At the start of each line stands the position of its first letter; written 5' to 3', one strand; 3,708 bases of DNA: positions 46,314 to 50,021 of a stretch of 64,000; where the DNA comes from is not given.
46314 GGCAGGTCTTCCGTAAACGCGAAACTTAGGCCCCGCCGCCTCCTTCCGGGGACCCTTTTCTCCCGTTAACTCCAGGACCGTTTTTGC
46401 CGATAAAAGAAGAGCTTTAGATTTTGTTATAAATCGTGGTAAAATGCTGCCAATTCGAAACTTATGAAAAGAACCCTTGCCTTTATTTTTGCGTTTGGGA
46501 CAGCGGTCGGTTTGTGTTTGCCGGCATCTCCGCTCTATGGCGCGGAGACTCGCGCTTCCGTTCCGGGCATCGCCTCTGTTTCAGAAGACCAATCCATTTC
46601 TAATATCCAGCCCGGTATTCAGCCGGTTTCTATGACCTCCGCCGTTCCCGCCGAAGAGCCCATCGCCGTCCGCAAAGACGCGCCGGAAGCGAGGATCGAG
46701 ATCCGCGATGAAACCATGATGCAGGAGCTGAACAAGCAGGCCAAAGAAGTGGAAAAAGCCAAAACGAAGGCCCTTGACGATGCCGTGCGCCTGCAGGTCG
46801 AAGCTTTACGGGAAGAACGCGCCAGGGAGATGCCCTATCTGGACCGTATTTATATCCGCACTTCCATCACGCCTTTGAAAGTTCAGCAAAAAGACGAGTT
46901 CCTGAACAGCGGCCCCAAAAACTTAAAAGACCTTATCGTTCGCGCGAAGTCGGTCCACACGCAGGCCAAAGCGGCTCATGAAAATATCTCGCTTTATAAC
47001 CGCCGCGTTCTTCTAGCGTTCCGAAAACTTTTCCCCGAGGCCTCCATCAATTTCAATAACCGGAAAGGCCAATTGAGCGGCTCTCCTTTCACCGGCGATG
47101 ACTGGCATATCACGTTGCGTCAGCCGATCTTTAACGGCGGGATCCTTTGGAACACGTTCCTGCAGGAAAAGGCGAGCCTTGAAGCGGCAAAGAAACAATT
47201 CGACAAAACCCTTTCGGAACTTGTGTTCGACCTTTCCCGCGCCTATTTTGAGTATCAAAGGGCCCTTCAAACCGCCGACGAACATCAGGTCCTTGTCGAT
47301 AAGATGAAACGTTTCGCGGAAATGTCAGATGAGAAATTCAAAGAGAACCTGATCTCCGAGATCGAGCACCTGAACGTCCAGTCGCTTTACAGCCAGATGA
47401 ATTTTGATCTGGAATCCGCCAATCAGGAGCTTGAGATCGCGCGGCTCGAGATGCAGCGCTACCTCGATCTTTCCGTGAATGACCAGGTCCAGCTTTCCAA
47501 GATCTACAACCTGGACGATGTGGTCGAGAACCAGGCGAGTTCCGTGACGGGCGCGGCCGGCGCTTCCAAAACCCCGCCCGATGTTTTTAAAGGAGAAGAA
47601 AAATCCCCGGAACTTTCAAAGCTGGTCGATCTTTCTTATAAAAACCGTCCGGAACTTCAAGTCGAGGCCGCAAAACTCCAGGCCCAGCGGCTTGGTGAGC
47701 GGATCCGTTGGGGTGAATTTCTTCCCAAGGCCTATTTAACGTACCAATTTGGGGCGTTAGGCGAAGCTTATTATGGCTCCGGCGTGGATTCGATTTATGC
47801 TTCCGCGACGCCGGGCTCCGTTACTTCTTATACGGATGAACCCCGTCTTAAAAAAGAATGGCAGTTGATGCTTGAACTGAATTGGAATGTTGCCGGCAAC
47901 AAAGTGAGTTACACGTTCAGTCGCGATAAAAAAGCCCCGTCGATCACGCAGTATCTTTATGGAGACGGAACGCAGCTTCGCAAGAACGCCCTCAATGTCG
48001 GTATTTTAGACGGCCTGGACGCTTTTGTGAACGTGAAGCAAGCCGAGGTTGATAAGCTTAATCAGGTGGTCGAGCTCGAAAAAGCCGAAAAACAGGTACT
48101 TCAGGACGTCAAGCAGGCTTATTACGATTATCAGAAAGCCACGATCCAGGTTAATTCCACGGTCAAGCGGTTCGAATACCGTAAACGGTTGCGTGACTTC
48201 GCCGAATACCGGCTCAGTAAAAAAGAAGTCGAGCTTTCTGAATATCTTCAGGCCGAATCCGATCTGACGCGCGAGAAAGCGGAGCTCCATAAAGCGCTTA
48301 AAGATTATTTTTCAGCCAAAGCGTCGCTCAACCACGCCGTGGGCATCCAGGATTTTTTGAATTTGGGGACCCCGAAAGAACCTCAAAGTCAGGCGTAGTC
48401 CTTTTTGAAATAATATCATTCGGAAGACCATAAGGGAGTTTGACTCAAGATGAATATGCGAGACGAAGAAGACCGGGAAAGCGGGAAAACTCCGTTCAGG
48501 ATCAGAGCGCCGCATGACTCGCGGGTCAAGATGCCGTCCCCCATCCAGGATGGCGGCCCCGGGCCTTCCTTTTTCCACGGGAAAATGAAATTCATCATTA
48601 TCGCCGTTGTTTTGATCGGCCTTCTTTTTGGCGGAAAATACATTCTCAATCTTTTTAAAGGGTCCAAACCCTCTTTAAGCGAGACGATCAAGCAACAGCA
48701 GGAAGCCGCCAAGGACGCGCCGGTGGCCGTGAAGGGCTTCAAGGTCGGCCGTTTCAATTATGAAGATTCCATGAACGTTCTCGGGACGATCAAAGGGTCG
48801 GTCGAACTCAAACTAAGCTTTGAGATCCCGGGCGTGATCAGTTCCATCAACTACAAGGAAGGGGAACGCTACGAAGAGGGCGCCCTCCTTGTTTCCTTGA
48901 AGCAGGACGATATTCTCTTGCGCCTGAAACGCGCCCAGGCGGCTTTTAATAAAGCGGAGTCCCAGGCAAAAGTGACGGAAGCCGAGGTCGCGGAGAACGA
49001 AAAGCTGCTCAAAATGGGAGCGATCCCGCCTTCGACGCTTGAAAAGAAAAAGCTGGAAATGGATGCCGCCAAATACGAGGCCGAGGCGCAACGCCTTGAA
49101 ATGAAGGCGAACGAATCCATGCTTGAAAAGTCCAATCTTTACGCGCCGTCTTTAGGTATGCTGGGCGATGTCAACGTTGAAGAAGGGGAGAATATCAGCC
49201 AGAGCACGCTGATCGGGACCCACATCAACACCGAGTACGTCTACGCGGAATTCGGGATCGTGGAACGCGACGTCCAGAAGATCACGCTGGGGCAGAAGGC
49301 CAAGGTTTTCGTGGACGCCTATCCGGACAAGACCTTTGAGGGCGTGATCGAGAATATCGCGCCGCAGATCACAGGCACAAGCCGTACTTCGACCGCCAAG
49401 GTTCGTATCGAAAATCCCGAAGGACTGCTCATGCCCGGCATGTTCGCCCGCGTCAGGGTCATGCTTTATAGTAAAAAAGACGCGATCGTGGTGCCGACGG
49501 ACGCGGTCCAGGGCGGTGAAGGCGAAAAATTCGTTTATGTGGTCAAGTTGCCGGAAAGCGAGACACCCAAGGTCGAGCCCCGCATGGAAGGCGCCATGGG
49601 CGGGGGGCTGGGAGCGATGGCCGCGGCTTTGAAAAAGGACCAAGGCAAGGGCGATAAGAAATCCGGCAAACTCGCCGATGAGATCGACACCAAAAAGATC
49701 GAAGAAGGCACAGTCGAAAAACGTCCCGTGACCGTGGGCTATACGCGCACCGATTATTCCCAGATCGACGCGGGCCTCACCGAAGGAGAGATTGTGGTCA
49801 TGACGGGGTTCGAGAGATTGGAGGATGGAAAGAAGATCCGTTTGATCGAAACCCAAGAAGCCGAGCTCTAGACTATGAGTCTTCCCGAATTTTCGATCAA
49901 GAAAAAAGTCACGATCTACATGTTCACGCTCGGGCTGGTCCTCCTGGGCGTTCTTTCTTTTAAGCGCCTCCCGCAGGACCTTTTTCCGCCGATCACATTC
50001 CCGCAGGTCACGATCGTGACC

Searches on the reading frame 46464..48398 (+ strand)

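Call 79: search_protein_families(library=pfam, proteins=[window:46464-48398:+], max_evalue=0.00001)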
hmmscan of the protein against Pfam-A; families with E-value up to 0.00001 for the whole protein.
window:46464-48398:+ (644 aa): 1 family
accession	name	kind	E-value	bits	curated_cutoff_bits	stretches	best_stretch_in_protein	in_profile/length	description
PF02321.23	OEP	-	5.4e-35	121.3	22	2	154-334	1-186/187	Outer membrane efflux protein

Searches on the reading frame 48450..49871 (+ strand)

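Call 79: search_protein_families(library=pfam, proteins=[window:48450-49871:+], max_evalue=0.00001)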
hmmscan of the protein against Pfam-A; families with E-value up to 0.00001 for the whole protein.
window:48450-49871:+ (473 aa): 2 families
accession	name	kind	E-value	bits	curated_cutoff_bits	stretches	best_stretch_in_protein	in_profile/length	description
PF16576.10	HlyD_D23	-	9.5e-26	90.8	30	1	121-333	21-214/214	Barrel-sandwich domain of CusB or HlyD membrane-fusion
PF13437.12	HlyD_3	-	2.7e-15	57.5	22.2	1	230-330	2-106/106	HlyD family secretion protein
